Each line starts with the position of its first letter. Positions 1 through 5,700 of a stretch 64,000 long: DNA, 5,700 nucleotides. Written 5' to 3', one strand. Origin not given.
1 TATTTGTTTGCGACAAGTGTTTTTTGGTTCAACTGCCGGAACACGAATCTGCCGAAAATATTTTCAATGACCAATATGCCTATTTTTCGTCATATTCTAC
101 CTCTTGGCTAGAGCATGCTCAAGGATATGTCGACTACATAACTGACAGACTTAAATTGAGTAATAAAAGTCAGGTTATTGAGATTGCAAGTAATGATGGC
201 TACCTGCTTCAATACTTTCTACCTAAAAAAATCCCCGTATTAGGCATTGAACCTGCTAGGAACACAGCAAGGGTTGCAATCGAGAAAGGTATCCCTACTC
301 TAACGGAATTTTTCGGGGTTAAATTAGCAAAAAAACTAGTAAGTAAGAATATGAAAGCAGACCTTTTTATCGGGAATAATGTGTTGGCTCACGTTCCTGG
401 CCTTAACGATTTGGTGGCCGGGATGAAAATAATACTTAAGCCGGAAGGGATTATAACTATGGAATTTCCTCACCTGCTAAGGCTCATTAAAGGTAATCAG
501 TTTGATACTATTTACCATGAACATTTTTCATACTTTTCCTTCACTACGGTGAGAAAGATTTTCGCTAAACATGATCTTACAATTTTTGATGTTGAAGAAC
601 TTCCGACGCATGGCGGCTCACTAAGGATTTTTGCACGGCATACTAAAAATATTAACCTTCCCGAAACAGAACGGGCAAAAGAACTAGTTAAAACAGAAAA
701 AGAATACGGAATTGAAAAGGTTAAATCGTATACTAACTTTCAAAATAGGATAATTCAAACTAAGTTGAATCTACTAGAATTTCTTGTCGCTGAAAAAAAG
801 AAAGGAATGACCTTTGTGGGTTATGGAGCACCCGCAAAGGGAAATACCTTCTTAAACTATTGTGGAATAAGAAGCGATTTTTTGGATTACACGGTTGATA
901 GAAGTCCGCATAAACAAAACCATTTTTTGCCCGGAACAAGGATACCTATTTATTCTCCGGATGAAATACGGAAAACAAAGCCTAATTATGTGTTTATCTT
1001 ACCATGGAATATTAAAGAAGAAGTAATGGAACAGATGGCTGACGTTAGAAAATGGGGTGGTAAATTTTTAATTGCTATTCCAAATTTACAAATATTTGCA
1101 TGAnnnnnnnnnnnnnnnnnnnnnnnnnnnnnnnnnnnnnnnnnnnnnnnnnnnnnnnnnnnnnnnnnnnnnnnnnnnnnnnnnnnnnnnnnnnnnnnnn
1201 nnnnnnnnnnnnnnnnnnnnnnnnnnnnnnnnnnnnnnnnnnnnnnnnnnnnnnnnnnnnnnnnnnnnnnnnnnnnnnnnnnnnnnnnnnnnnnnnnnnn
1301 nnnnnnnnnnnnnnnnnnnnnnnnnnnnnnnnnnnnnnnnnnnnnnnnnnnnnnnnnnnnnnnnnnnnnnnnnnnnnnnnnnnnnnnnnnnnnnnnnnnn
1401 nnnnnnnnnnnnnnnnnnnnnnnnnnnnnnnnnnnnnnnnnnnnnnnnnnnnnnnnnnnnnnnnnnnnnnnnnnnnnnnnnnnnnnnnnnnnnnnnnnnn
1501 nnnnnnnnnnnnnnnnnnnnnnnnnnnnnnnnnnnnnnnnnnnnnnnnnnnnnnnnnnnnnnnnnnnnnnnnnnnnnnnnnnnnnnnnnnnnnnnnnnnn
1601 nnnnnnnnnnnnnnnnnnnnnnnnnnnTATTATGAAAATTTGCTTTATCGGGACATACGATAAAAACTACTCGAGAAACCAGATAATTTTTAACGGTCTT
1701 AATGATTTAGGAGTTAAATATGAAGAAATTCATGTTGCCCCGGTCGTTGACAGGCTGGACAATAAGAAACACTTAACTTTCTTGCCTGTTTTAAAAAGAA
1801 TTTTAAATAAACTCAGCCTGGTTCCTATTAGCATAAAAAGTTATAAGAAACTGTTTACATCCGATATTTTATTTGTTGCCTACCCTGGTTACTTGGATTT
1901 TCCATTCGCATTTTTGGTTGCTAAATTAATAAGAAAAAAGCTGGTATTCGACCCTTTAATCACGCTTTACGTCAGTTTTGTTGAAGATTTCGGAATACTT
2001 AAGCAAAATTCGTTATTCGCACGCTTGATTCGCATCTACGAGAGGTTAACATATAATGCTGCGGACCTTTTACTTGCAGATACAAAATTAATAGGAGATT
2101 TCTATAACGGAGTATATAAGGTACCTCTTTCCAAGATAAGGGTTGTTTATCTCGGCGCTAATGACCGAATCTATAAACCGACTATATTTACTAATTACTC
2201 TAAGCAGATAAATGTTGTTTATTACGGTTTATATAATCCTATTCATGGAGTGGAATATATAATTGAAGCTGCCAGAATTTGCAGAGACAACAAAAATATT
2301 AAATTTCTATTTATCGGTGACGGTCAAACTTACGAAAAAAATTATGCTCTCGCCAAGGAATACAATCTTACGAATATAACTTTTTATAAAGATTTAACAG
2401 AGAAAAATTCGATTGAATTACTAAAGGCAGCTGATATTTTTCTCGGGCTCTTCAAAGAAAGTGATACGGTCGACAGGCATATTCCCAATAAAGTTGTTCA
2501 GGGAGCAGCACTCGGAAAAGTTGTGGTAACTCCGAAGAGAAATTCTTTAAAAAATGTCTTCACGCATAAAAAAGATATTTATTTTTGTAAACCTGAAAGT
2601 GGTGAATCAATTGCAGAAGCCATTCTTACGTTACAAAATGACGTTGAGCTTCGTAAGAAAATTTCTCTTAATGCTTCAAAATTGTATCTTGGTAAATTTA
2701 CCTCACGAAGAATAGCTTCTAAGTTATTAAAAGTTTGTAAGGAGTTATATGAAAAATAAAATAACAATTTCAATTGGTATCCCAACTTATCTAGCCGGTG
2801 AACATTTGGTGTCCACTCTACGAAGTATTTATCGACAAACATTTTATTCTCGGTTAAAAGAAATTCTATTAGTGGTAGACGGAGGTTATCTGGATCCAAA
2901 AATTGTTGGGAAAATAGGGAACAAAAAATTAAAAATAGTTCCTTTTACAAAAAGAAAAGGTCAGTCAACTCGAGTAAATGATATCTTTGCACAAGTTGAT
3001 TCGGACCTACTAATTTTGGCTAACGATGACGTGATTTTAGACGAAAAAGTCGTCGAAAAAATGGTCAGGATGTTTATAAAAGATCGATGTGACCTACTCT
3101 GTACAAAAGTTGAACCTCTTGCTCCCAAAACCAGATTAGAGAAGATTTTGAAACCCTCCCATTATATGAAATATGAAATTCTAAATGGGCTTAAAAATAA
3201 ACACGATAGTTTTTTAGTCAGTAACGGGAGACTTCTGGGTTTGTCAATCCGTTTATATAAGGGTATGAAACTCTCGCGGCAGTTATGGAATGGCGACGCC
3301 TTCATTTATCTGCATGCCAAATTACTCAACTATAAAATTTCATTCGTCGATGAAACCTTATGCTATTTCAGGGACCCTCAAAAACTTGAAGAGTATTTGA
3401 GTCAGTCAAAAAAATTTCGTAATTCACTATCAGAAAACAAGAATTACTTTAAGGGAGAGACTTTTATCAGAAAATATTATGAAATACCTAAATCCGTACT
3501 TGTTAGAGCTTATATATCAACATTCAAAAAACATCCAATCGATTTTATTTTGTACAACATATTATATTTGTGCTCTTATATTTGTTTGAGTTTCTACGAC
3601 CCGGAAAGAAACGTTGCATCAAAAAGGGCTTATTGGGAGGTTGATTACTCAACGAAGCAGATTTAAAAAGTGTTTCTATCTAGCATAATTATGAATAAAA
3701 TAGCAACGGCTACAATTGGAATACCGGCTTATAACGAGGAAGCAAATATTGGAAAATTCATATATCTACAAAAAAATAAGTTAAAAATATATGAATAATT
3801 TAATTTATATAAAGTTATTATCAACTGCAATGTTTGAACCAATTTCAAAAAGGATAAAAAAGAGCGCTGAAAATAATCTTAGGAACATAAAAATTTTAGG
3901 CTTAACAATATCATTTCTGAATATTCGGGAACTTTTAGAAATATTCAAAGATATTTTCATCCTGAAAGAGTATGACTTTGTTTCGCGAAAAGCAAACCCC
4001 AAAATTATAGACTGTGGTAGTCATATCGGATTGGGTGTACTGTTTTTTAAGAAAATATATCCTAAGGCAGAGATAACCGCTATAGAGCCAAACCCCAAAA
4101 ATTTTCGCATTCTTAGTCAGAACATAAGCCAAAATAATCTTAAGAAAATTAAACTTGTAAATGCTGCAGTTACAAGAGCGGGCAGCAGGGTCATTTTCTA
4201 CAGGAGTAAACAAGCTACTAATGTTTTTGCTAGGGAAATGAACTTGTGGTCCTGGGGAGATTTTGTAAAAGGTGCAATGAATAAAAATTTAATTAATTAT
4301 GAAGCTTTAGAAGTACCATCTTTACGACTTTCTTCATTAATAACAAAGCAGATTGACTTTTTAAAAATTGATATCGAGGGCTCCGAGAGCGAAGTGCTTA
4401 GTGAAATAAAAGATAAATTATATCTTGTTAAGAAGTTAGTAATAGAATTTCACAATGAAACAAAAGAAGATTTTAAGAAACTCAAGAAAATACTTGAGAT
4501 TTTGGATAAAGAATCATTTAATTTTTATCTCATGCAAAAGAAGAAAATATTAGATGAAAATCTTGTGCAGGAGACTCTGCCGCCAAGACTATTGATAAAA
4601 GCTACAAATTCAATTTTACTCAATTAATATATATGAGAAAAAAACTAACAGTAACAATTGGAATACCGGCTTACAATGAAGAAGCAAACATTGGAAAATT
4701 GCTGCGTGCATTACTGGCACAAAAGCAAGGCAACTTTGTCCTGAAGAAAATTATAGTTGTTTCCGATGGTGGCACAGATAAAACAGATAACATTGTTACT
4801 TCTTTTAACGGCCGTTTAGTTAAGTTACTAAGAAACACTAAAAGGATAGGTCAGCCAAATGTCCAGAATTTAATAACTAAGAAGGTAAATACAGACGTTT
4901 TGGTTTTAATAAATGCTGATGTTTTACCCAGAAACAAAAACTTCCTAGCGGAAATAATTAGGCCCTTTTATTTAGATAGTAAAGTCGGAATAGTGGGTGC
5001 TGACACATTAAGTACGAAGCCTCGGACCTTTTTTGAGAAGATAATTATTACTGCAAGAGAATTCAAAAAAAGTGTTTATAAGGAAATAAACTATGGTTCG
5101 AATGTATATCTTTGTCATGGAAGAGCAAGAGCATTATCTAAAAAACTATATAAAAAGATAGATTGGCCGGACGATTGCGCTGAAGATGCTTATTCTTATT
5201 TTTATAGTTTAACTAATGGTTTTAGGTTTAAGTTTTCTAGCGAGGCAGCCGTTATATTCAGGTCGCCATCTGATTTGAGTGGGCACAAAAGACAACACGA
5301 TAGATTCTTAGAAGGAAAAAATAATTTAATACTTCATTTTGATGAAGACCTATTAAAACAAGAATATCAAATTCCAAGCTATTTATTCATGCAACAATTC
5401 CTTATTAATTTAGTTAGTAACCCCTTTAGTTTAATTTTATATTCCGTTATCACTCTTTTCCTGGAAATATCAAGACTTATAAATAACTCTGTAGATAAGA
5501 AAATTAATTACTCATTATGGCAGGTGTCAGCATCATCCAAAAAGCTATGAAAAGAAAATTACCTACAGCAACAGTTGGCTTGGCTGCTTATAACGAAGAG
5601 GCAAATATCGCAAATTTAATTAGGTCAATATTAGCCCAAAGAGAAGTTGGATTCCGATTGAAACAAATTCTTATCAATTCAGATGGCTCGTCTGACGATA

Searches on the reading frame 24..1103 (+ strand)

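Call 41: search_protein_families(library=pfam, proteins=[window:24-1103:+], max_evalue=0.00001)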
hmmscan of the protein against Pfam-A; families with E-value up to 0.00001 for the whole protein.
window:24-1103:+ (359 aa): 2 families
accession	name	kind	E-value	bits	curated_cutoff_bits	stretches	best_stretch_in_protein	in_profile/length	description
PF08484.17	Methyltransf_14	-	1.8e-61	207.1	23.5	1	194-353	1-160/160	C-methyltransferase C-terminal domain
PF13489.12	Methyltransf_23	-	4.1e-10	40.1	27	1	32-187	5-161/164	Methyltransferase domain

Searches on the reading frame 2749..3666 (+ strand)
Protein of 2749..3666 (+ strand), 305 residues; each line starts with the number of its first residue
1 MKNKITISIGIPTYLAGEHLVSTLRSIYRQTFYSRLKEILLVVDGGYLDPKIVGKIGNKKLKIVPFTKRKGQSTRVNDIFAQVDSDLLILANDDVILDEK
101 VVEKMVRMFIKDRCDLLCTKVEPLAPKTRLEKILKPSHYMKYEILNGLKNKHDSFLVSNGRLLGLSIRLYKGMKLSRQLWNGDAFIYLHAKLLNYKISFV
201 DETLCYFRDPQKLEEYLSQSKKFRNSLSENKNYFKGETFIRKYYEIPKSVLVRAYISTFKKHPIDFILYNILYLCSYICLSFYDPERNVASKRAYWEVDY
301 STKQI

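Call 41: search_protein_families(library=pfam, proteins=[window:2749-3666:+], max_evalue=0.00001)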
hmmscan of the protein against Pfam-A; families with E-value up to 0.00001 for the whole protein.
window:2749-3666:+ (305 aa): 2 families
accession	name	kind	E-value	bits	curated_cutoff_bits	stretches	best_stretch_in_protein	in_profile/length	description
PF00535.33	Glycos_transf_2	-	7.7e-13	49.2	23.3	1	8-135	1-129/168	Glycosyl transferase family 2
PF13641.12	Glyco_tranf_2_3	-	4.8e-08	33.7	27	1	8-219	4-223/230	Glycosyltransferase like family 2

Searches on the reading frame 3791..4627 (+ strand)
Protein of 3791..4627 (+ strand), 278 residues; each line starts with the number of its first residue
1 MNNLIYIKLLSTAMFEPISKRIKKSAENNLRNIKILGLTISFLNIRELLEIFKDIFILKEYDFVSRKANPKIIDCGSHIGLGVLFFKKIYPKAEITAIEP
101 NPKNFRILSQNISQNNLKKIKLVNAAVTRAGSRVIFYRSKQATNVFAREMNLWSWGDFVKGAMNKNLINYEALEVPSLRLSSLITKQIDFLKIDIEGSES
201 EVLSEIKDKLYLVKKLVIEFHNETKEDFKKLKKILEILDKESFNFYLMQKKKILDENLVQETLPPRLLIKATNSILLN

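Call 41: search_protein_families(library=pfam, proteins=[window:3791-4627:+], max_evalue=0.00001)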
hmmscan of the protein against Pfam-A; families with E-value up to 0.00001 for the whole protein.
window:3791-4627:+ (278 aa): 1 family
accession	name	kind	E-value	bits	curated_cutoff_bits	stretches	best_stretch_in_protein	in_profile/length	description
PF05050.19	Methyltransf_21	-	6.3e-16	59.4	22.7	1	74-240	1-168/173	Methyltransferase FkbM domain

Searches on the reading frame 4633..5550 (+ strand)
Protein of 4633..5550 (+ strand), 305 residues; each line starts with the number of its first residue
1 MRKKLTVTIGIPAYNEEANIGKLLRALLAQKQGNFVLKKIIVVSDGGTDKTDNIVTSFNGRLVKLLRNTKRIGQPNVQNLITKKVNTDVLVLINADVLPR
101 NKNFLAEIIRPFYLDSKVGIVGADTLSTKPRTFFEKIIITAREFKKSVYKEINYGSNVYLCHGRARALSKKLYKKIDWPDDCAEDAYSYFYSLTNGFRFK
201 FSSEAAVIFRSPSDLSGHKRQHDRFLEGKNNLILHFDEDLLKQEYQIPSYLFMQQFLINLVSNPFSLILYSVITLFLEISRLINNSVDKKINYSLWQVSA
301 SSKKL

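Call 41: search_protein_families(library=pfam, proteins=[window:4633-5550:+], max_evalue=0.00001)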
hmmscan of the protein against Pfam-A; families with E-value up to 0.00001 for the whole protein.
window:4633-5550:+ (305 aa): 3 families
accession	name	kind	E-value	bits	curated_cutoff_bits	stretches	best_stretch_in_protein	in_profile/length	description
PF00535.33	Glycos_transf_2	-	4.9e-17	62.8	23.3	1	8-176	1-167/168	Glycosyl transferase family 2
PF13641.12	Glyco_tranf_2_3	-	5e-15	56.6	27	1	7-224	3-226/230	Glycosyltransferase like family 2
PF13632.12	Glyco_trans_2_3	-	4.2e-06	27.2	27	1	91-274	3-179/198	Glycosyl transferase family group 2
